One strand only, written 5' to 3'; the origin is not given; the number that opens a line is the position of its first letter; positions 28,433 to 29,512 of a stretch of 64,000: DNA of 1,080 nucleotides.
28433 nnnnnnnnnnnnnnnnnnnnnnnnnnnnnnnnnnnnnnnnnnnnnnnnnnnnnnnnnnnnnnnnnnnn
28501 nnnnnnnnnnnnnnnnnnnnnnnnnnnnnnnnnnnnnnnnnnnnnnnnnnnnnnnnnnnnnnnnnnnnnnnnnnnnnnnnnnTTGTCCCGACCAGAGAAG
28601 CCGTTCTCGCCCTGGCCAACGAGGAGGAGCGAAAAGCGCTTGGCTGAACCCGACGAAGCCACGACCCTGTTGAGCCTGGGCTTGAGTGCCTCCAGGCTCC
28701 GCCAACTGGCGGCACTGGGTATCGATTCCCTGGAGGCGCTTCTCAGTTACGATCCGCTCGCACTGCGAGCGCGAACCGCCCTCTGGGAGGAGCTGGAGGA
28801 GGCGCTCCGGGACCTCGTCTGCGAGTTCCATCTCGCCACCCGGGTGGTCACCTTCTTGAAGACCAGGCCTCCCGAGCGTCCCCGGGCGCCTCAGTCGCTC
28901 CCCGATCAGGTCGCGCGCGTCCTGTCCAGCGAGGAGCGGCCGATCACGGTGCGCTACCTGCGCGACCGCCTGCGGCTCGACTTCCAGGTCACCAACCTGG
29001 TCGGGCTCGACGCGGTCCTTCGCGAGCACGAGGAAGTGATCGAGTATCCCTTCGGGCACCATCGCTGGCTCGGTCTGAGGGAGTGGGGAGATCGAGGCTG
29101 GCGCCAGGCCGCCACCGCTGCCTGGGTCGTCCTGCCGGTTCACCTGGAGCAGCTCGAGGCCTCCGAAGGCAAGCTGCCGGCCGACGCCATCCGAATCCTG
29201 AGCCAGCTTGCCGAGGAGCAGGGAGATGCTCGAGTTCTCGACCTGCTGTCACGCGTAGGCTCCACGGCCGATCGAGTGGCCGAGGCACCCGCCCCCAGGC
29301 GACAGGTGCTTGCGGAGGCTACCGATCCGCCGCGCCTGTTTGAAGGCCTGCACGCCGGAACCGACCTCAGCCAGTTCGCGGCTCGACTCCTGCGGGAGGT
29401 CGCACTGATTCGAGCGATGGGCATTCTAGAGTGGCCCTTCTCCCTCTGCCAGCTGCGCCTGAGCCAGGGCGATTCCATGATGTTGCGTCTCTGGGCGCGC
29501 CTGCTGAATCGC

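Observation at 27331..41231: Four-gene operon mixing BREX type-2 parts (BrxD-like ATPase, Lhr/DUF1998 helicase, PglW-like NERD-tandem kinase) with a 1202-aa HhH protein, but no methyltransferase or phosphatase: candidate undescribed defence system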

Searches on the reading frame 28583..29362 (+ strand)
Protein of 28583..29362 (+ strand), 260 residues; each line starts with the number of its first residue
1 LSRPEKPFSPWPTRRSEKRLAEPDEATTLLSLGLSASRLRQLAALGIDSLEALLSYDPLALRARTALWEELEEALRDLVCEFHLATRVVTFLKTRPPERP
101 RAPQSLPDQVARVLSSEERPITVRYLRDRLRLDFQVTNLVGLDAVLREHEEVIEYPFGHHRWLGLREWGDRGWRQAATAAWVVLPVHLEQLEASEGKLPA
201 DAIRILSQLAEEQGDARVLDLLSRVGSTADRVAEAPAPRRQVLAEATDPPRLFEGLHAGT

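Call 120: search_protein_families(library=pfam, proteins=[window:28583-29362:+], max_evalue=1)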
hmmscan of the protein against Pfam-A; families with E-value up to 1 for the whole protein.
window:28583-29362:+ (260 aa): 1 family
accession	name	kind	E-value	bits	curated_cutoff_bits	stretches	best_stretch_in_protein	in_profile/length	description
PF22703.2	Cdc6_lid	-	0.00055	20.2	27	1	195-232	14-53/68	Cdc6 AAA+ ATPase-type lid domain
